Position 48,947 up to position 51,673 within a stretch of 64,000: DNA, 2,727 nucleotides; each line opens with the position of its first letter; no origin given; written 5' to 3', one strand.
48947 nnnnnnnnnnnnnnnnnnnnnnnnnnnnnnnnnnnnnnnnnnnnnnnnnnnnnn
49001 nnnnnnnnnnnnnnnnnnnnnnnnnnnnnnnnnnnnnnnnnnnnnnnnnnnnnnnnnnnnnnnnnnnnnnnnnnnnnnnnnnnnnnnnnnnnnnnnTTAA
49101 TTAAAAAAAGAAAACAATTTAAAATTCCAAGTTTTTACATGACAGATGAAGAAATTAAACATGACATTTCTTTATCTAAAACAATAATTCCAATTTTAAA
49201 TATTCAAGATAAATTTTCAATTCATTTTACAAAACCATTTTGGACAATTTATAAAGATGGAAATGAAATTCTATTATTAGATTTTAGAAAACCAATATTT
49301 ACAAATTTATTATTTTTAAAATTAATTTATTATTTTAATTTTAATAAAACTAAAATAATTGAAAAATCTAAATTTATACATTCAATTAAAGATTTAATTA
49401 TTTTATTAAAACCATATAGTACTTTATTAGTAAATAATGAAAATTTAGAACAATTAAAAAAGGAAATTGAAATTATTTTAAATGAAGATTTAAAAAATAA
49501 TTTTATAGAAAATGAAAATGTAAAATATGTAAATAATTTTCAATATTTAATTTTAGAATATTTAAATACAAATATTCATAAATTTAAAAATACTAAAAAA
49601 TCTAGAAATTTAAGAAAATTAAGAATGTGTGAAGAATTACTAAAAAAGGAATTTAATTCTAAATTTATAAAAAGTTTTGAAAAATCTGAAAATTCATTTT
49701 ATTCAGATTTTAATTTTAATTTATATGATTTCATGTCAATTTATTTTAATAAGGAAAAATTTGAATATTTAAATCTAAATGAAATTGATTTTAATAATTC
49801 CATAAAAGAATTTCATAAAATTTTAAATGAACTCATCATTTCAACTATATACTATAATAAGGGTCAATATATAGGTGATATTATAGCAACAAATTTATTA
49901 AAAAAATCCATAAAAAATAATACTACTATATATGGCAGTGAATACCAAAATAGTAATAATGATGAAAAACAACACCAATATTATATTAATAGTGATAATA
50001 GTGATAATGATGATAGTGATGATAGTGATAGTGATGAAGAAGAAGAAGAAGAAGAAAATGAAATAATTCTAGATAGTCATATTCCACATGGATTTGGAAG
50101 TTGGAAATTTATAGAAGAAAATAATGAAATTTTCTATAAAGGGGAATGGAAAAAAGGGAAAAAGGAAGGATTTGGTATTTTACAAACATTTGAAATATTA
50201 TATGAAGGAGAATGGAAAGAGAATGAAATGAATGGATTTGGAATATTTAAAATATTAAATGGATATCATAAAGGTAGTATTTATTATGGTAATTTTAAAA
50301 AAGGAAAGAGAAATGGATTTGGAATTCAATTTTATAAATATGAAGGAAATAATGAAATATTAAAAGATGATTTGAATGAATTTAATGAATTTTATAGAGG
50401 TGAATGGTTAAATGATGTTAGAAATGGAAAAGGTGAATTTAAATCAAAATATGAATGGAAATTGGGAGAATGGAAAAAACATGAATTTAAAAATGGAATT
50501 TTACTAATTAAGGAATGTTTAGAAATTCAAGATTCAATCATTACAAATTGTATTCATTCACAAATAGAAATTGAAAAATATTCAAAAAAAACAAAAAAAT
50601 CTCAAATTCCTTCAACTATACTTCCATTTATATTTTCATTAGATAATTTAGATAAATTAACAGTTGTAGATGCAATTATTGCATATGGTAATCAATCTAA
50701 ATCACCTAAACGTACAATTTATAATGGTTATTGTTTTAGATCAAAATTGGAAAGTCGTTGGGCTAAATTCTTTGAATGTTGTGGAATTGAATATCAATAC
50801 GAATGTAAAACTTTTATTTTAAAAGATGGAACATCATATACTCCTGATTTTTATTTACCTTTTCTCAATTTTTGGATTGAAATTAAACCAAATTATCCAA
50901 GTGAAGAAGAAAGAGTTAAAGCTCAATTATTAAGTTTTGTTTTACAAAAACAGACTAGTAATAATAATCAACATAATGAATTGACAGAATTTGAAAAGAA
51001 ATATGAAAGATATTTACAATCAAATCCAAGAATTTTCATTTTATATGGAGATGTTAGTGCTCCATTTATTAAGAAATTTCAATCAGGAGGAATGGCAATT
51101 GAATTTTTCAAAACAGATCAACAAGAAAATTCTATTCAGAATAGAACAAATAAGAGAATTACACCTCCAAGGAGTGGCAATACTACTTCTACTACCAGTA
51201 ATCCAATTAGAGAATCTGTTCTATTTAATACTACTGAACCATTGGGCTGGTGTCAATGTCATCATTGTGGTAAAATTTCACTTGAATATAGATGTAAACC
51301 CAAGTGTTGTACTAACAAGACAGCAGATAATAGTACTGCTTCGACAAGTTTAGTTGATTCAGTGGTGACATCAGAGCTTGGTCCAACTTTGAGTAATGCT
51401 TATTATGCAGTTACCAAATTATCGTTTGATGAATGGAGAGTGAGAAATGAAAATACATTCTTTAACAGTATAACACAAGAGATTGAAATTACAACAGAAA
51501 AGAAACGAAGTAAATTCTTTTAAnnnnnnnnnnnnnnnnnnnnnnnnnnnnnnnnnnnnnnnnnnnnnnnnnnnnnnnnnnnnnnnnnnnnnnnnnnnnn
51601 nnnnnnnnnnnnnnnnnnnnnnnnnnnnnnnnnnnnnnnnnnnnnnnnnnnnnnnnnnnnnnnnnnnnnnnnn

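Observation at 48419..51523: MORN-repeat protein fused to a PD-(D/E)xK nuclease-like domain and a CHHC-type Cys/His cluster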

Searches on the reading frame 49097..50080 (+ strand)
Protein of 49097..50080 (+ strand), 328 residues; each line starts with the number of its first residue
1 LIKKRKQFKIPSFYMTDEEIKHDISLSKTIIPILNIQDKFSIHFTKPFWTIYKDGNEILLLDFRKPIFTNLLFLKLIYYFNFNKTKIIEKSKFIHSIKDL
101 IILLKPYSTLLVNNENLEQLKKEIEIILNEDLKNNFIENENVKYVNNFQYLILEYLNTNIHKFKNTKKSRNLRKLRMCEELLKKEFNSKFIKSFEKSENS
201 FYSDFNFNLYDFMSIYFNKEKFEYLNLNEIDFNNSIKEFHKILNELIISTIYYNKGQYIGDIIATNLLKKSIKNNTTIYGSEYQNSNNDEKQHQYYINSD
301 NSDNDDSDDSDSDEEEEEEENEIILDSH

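Call 75: search_protein_families(library=phrogs, proteins=[window:49097-50080:+], max_evalue=0.001)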
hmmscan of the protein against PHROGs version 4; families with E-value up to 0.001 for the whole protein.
window:49097-50080:+ (328 aa): 0 families

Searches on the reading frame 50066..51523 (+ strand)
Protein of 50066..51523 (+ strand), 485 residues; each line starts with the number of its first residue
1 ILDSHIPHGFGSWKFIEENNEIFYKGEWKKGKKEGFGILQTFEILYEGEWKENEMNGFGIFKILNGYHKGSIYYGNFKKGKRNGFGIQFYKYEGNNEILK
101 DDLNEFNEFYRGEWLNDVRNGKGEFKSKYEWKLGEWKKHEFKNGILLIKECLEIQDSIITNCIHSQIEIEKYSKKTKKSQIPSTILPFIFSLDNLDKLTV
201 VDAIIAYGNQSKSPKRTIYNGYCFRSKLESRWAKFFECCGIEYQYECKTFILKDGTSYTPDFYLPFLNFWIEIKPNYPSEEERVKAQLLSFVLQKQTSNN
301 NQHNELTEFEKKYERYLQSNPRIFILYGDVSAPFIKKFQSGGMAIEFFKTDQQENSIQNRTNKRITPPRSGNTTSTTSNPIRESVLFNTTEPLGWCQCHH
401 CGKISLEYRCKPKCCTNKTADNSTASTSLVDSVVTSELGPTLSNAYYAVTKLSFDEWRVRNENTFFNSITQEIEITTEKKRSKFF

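Call 5: find_homologous_proteins(query=window:50066-51523:+, max_evalue=0.001)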
Query window:50066-51523:+ (485 aa): 112 proteins with E <= 0.001 among 4757 candidates.
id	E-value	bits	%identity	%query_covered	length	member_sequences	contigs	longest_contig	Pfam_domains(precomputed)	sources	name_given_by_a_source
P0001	2.1e-147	510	54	83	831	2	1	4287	PF02493.27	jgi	-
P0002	1.1e-98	349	52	60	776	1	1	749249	PF02493.27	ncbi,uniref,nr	ncbi:hypothetical protein C9374_000153 [Naegleria lovaniensis]|uniref:Uncharacterized protein n=1 Ta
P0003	3.8e-57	212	33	99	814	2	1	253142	PF02493.27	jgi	jgi:hypothetical protein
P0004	5.1e-40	156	30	94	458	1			PF02493.27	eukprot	eukprot:gene4297-7653_t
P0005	1.8e-37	148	37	56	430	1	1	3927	PF02493.27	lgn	-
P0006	1.2e-22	99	33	29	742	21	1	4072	PF02493.27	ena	-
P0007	5.6e-15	73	42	26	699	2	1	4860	PF02493.27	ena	-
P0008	3.5e-14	71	40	24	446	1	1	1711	PF02493.27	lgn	-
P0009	3.5e-13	67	38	21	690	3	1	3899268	PF02493.27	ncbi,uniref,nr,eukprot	ncbi:MORN repeat containing protein [Trypanosoma brucei gambiense DAL972]|uniref:MORN repeat-contain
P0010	8.0e-13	66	49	16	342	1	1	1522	PF05014.22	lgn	-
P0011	8.5e-13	66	40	21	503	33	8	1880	PF16685.12,PF00097.32,PF02493.27,PF13923.13,PF13639.13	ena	-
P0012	2.0e-12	65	51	17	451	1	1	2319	-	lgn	-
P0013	4.6e-12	64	35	25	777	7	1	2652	PF13365.13,PF02493.27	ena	-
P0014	4.2e-11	61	36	21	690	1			PF02493.27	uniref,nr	uniref:Uncharacterized protein TCIL3000_10_5290 n=1 Tax=Trypanosoma congolense (strain IL3000) TaxID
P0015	6.3e-11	60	42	27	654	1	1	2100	PF02493.27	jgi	-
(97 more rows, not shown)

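Call 10: find_encoding_contigs(protein=P0002, flank=6000, max_places=3)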
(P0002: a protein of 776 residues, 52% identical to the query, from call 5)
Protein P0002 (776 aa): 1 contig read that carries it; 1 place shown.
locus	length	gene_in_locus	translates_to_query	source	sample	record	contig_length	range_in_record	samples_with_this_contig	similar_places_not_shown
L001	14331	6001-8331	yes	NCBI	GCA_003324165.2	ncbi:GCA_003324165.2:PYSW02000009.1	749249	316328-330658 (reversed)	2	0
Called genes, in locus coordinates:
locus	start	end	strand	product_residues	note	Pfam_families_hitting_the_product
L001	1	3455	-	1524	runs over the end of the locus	PF09169:BRCA-2_helical, PF09103:BRCA-2_OB1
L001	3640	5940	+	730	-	PF14497:GST_C_3 (weak), PF00749:tRNA-synt_1c, PF03950:tRNA-synt_1c_C, PF20974:tRNA-synt_1c_C2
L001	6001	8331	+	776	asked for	PF02493:MORN (faint)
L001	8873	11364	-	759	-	PF25173:Beta-prop_WDR3_1st, PF24814:WD40_Prp19, PF25175:Beta-prop_WDR5, PF24807:WD40_CDC20-Fz, PF24796:WDR55, PF25172:Beta-prop_WDR3_2nd, PF25173:Beta-prop_WDR3_1st, PF25174:Beta-prop_THOC3, +5 more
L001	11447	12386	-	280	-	PF01209:Ubie_methyltran, PF13489:Methyltransf_23, PF13847:Methyltransf_31, PF08241:Methyltransf_11, PF08242:Methyltransf_12, PF13649:Methyltransf_25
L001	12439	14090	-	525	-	-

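Call 13: search_protein_families(library=pfam, proteins=[P0010, P0012, P0003, P0004, P0001], max_evalue=1)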
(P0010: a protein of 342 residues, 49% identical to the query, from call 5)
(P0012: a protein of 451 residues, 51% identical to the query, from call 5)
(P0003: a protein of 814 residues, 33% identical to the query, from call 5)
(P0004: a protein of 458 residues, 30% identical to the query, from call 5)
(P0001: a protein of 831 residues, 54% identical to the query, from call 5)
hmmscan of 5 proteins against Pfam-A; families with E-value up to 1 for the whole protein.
P0010 (342 aa): 3 families
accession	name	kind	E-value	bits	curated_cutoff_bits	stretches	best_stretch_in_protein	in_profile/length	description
PF05014.21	Nuc_deoxyrib_tr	-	3e-06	27.8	28.8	1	161-212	47-99/117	Nucleoside 2-deoxyribosyltransferase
PF15891.11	Nuc_deoxyri_tr2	-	0.00029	21.6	30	1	163-210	54-101/105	Nucleoside 2-deoxyribosyltransferase like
PF05367.17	Phage_endo_I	-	0.16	12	29.1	1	14-67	12-67/149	Phage endonuclease I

P0012 (451 aa): 0 families

P0003 (814 aa): 2 families
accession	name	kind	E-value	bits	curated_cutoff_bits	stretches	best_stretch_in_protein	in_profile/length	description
PF02493.26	MORN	-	3.3e-08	33.4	22.5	3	462-480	1-19/23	MORN repeat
PF05367.17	Phage_endo_I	-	0.0094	16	29.1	1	628-702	6-81/149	Phage endonuclease I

P0004 (458 aa): 2 families
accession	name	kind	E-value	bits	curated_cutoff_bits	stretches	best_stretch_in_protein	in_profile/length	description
PF02493.26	MORN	-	4.3e-10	39.3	22.5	4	108-124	1-17/23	MORN repeat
PF05367.17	Phage_endo_I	-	0.01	15.9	29.1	1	261-328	7-76/149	Phage endonuclease I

P0001 (831 aa): 3 families
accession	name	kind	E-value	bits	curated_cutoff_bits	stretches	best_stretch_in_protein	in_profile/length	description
PF02493.26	MORN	-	2.2e-08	33.9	22.5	3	436-451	1-16/23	MORN repeat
PF05367.17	Phage_endo_I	-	0.00057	20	29.1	1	611-683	8-81/149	Phage endonuclease I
PF12677.13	DUF3797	-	0.13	12.6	25.1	1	775-796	13-34/48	Domain of unknown function (DUF3797)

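Call 14: search_protein_families(library=ncbifam, proteins=[P0010, P0012], max_evalue=1)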
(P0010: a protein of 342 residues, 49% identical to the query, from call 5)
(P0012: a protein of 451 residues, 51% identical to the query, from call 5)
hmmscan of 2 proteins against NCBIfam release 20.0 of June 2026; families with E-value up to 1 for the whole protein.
P0010 (342 aa): 2 families
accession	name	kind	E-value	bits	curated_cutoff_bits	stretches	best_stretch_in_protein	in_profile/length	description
TIGR03646.1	YtoQ_fam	subfamily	0.17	11.9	155.35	1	76-96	2-22/144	YtoQ family protein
NF045689.1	BCarotKetCrtO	equivalog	0.19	10.2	1000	1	160-237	283-357/563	beta-carotene ketolase CrtO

P0012 (451 aa): 0 families

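Call 19: list_cluster_members(proteins=[P0001, P0003, P0004, P0113, P0115, P0117, P0118, P0120, P0249, P0206])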
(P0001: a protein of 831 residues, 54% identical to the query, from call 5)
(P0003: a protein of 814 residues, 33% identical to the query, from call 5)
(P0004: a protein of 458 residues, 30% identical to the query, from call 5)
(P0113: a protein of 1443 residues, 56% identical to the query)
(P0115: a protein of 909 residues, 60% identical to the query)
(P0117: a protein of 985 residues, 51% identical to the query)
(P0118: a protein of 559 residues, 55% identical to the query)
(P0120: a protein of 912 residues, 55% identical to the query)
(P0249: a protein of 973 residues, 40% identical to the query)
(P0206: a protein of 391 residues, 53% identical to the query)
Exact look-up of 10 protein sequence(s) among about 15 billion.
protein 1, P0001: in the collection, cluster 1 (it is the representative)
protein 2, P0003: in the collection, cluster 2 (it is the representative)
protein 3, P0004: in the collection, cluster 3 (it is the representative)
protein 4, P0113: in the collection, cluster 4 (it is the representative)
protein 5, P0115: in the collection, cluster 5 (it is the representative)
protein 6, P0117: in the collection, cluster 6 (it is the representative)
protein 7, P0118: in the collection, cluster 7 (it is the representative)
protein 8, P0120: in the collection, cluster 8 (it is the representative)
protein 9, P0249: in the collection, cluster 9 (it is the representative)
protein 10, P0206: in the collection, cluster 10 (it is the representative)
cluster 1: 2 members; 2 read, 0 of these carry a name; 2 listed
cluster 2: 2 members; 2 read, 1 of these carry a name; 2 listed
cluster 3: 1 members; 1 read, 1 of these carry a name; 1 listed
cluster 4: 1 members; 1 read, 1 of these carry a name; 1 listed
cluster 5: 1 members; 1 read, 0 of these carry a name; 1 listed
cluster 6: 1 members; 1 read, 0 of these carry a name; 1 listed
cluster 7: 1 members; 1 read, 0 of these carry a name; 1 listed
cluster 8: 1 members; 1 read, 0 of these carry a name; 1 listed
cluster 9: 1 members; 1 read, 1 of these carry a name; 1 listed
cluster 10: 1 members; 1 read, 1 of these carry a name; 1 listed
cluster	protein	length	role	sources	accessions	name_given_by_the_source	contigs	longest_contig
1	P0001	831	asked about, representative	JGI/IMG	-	-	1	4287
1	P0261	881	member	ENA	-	-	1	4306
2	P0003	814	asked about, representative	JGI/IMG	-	hypothetical protein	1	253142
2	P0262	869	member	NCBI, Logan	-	-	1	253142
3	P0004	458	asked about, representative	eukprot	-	gene4297-7653_t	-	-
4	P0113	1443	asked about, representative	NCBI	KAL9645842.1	hypothetical protein ABK040_003574 [Willaertia magna]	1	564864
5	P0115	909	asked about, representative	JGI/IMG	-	-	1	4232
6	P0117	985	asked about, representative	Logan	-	-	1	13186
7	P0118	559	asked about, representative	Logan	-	-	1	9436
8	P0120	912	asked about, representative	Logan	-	-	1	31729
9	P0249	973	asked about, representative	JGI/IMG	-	hypothetical protein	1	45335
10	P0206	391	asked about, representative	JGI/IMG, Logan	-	hypothetical protein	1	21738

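Call 21: find_encoding_contigs(protein=P0003, flank=4000, max_places=2)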
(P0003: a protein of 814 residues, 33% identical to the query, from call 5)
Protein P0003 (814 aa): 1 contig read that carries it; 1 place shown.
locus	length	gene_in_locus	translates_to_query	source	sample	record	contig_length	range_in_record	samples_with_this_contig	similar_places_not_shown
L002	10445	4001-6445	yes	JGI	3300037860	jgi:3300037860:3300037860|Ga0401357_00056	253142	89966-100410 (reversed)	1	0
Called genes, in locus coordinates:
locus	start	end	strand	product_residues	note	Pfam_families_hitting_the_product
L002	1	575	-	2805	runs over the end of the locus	PF17803:Cadherin_4, PF17963:Big_9, PF17803:Cadherin_4, PF17963:Big_9, PF17963:Big_9, PF17803:Cadherin_4, PF17963:Big_9, PF17963:Big_9, +33 more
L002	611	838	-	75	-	-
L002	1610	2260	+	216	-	PF00615:RGS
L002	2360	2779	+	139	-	-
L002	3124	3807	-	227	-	-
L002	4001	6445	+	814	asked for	PF02493:MORN (faint)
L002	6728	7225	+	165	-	-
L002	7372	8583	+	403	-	PF13424:TPR_12 (faint), PF07719:TPR_2 (faint), PF13374:TPR_10 (faint)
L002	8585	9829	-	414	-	-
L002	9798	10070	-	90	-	PF08969:USP8_dimer (weak)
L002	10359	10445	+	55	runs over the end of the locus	-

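Call 74: search_protein_families(library=padloc, proteins=[P0012, P0010], max_evalue=0.01)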
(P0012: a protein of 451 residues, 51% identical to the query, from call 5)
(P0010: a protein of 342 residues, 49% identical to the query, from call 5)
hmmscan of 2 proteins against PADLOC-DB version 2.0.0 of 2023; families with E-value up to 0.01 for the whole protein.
P0012 (451 aa): 3 families
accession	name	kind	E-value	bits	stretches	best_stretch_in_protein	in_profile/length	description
PDLC05067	PDC-S69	-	4.6e-06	24.5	1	178-260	171-255/289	-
PDLC01150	HEAT_CxxC_PDDEXK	-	9.7e-06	23.1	1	182-246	181-244/288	HEAT_CxxC_PD-DEXK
PDLC05066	PDC-S68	-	7.4e-05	18.9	1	182-233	1092-1142/1202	-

P0010 (342 aa): 0 families

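Call 88: find_encoding_contigs(protein=P0001, flank=2000, max_places=2)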
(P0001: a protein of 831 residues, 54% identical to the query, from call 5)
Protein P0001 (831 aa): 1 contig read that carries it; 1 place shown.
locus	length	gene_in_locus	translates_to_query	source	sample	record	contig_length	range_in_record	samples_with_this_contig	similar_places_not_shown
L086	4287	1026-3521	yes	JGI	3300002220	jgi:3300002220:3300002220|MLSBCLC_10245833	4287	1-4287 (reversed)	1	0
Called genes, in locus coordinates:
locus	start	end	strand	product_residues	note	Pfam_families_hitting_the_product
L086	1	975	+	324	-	?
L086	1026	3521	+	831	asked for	PF02493:MORN (faint)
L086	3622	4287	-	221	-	?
